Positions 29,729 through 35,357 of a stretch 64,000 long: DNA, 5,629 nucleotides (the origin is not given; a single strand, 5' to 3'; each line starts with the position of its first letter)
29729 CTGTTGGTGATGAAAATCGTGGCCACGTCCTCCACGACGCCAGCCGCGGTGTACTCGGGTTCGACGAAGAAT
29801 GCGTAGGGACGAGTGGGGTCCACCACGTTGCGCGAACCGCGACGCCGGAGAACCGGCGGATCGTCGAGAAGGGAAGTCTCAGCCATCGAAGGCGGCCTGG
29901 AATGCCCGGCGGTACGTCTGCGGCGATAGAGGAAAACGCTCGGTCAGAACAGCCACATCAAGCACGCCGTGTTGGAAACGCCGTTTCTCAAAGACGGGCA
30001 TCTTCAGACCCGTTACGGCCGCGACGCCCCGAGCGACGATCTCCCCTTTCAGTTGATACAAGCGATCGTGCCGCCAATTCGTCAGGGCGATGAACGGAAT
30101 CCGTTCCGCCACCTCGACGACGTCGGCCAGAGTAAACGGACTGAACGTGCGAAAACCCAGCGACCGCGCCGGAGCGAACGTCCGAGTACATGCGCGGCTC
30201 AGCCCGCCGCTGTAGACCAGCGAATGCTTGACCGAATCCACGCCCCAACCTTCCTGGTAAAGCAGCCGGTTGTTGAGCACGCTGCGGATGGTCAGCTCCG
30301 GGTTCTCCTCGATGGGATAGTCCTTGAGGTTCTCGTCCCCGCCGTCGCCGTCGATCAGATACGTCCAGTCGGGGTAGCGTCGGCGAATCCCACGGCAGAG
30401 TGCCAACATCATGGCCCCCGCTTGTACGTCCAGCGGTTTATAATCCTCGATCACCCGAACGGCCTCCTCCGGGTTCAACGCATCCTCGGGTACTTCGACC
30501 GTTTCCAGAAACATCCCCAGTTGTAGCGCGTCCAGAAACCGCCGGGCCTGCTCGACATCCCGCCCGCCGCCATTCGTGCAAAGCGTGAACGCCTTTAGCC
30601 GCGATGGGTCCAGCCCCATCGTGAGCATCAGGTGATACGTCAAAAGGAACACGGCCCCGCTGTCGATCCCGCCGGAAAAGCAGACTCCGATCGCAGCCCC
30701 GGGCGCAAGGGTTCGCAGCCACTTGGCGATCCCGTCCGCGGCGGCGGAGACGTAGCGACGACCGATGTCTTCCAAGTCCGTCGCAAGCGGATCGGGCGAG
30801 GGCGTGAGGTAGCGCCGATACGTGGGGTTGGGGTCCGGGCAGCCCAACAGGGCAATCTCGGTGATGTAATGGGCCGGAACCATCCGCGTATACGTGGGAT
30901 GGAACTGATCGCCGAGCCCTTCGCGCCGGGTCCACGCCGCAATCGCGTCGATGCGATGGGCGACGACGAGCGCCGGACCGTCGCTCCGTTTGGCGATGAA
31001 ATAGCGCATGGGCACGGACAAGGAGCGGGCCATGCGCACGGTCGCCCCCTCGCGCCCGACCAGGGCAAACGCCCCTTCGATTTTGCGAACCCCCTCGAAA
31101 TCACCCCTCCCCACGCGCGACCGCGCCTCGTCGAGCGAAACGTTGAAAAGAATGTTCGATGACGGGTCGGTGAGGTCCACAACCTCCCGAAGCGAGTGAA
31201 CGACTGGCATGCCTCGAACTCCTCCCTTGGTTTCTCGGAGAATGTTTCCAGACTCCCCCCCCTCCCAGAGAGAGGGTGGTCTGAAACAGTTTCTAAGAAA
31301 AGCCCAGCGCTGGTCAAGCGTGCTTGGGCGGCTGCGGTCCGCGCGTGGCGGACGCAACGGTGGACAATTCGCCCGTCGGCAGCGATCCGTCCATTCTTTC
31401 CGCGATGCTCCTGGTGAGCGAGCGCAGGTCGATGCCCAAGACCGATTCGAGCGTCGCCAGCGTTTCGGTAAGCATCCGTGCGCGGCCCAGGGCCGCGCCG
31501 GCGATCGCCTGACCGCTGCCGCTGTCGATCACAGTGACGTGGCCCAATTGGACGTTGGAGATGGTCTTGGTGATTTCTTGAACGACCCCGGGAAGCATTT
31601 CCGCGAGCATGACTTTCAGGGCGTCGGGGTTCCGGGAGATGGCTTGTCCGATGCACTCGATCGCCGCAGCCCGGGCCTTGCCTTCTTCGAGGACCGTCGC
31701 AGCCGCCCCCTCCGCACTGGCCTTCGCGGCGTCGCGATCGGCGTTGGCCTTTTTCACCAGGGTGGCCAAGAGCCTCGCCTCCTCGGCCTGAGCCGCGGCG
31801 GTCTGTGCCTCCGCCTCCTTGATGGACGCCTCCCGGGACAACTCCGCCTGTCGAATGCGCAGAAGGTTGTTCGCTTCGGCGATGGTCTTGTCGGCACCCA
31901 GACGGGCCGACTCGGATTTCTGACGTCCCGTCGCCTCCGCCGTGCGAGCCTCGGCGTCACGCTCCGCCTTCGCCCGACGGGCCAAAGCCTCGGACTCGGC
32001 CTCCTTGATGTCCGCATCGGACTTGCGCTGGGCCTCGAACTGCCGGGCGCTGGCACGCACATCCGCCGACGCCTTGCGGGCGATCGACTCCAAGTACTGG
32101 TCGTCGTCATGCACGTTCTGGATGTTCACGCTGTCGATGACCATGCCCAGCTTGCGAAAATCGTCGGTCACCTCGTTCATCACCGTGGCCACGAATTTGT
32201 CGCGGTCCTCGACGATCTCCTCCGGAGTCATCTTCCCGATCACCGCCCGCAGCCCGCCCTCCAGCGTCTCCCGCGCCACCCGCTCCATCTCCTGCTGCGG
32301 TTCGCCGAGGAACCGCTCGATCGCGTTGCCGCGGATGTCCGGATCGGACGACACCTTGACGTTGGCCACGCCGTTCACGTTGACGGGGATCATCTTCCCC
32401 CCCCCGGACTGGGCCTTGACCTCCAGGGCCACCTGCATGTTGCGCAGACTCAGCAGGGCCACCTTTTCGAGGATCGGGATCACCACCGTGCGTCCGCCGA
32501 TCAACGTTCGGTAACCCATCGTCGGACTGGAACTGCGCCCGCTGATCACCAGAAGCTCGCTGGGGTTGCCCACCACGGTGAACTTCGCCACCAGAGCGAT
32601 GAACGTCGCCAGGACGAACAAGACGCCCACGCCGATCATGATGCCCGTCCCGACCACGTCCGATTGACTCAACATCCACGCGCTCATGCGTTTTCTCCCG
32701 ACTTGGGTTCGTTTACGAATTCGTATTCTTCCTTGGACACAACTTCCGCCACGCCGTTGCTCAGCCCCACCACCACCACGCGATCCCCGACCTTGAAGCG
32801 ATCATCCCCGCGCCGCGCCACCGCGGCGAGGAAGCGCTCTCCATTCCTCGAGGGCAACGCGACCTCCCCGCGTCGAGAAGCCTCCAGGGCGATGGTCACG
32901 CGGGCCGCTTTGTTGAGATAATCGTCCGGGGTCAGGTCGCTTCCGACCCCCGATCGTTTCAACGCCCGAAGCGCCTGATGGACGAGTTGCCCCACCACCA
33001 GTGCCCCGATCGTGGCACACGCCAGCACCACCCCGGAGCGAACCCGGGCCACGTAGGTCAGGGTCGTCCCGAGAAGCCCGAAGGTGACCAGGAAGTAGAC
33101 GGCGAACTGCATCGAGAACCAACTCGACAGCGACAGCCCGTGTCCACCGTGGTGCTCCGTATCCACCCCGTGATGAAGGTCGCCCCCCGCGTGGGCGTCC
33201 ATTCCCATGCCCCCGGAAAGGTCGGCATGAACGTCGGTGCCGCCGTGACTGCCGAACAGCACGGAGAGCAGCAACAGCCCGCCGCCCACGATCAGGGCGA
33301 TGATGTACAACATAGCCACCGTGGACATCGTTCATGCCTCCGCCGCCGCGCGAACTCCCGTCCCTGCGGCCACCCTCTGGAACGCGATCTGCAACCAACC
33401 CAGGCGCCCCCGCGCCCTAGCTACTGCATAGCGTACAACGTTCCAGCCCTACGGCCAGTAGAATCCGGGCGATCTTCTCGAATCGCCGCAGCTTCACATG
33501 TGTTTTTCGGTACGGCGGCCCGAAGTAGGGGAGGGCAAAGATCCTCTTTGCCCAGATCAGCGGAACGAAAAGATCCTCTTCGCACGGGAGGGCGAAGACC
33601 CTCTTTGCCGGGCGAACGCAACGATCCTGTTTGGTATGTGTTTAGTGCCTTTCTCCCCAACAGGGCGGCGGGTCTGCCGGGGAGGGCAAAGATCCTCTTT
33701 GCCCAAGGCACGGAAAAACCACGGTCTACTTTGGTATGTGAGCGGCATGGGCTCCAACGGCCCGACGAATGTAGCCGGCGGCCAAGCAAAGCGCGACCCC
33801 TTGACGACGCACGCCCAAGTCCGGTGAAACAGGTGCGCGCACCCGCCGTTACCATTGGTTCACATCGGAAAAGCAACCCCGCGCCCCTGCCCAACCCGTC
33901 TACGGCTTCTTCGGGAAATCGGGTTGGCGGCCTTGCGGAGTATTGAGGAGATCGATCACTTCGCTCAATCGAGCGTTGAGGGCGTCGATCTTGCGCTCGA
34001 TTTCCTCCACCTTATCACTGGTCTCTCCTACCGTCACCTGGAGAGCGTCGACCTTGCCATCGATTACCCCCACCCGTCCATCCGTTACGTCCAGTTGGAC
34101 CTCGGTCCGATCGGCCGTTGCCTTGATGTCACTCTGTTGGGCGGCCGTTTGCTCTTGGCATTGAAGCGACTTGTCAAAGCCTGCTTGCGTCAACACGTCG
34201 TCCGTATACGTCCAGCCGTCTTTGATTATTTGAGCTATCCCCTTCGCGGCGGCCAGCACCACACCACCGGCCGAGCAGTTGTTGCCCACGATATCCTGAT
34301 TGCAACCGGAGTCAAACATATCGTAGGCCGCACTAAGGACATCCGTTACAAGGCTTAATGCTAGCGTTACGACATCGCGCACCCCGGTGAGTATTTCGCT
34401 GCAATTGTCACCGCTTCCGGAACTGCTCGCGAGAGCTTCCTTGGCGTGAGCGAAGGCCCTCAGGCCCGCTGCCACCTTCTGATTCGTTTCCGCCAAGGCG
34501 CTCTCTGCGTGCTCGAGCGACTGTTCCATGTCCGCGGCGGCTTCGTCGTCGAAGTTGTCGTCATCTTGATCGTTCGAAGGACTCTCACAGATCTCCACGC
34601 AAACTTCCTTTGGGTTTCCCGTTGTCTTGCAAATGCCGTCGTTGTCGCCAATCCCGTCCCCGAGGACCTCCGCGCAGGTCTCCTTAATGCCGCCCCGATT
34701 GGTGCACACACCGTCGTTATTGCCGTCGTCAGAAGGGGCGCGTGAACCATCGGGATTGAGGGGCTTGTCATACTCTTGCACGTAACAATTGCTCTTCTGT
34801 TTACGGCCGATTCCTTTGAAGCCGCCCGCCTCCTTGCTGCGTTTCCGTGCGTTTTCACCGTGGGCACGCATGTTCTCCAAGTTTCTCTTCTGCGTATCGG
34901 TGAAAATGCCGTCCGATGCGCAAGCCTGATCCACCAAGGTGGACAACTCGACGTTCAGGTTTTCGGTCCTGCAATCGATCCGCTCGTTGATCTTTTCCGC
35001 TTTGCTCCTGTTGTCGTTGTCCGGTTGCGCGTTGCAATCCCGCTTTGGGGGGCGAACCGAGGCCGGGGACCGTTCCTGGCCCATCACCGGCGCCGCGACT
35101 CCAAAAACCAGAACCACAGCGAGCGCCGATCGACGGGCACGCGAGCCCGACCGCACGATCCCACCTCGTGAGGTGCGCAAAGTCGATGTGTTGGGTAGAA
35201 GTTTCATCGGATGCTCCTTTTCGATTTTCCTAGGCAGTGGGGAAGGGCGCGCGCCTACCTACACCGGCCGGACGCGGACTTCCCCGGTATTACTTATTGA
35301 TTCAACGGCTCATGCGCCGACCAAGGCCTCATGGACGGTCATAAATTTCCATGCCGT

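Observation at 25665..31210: Tightly packed six-gene operon: AsnB-like ATP-pyrophosphatase (no glutaminase Cys) - radical SAM - halogenase-like flavoprotein - HAD phosphatase - SDR - zinc-ribbon protein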

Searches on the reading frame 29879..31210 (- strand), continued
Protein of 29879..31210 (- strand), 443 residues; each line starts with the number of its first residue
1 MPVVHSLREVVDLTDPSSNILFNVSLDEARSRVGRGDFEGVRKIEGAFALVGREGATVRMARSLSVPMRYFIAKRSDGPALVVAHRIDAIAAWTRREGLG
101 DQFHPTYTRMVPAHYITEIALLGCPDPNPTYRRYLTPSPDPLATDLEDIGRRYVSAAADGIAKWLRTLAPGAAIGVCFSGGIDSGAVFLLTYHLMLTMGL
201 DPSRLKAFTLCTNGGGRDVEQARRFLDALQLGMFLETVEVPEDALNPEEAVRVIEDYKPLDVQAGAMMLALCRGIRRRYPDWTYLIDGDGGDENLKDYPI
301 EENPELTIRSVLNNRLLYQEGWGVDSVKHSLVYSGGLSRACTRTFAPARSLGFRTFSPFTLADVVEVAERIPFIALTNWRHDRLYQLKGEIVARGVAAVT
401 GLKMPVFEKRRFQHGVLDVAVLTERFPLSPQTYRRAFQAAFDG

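Call 78: find_encoding_contigs(protein=P0333, flank=8000, max_places=3)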
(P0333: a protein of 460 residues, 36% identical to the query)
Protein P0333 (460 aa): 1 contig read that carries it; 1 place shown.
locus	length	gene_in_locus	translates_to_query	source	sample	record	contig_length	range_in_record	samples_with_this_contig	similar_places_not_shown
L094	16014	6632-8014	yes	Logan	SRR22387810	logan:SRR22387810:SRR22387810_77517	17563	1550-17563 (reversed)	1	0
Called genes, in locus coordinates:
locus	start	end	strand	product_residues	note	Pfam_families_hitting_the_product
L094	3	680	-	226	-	?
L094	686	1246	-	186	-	-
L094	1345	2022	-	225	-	PF00156:Pribosyltran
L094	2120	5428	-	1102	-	PF01674:Lipase_2 (faint), PF05048:NosD (faint), PF07705:CARDB (faint), PF24096:DUF7379, PF00561:Abhydrolase_1, PF02089:Palm_thioest, PF07819:PGAP1 (weak)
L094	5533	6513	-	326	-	PF01047:MarR (faint), PF12840:HTH_20 (faint), PF13404:HTH_AsnC-type, PF13412:HTH_24, PF13730:HTH_36 (faint), PF22451:NirdL-like_HTH (faint), PF13404:HTH_AsnC-type, PF13412:HTH_24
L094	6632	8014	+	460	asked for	PF00733:Asn_synthase (faint)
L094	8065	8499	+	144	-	-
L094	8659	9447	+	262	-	PF09754:PAC2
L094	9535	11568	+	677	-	-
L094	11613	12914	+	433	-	PF03952:Enolase_N, PF00113:Enolase_C, PF13378:MR_MLE_C (weak)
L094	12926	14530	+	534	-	PF00391:PEP-utilizers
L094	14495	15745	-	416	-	PF13173:AAA_14, PF13635:DUF4143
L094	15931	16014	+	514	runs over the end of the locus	PF01676:Metalloenzyme, PF06415:iPGM_N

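Call 79: search_protein_families(library=pfam, proteins=[L092:9310-11658:+, L094:8065-8499:+, L094:9535-11568:+], max_evalue=0.1)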
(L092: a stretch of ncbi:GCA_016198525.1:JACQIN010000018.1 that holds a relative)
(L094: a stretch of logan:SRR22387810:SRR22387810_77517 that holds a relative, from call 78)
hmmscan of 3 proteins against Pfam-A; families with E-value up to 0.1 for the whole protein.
L092:9310-11658:+ (782 aa): 0 families

L094:8065-8499:+ (144 aa): 2 families
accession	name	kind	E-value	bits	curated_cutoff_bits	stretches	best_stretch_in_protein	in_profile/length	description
PF04138.20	GtrA_DPMS_TM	-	0.0037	17.9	26.1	1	71-125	4-58/117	GtrA/DPMS, transmembrane domain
PF04892.17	VanZ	-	0.0073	17.4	30.1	1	74-113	86-125/126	VanZ like family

L094:9535-11568:+ (677 aa): 1 family
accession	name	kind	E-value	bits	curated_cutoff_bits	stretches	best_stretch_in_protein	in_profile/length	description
PF09065.15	Haemadin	-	0.062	13.6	25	1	144-157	9-22/27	Haemadin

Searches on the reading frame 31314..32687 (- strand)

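Call 68: search_protein_families(library=pfam, proteins=[window:31314-32687:-], max_evalue=0.001)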
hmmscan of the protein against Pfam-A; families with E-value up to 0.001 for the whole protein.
window:31314-32687:- (457 aa): 1 family
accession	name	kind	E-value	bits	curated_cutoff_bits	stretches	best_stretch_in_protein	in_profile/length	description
PF01145.31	Band_7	-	2.7e-20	73.6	23.6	1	41-224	4-166/176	SPFH domain / Band 7 family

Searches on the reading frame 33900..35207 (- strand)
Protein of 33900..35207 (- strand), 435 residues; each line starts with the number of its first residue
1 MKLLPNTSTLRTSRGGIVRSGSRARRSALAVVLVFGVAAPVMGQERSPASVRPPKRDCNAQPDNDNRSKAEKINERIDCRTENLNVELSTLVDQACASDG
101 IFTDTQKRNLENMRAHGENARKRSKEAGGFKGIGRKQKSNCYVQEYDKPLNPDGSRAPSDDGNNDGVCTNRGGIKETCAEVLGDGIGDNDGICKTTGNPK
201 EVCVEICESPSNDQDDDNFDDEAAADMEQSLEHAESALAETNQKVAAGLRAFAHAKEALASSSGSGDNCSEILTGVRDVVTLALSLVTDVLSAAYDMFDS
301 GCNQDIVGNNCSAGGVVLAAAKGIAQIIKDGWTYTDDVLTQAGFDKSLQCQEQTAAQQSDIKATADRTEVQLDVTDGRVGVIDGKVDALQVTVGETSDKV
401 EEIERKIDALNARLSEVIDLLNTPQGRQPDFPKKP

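Call 68: search_protein_families(library=pfam, proteins=[window:33900-35207:-], max_evalue=0.001)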
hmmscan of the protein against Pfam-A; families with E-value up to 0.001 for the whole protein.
window:33900-35207:- (435 aa): 1 family
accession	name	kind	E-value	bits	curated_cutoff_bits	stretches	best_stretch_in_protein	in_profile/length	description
PF23991.1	DUF7310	-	2.5e-05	25.1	40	1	354-414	21-81/83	Coiled-coil region of unknown function (DUF7310)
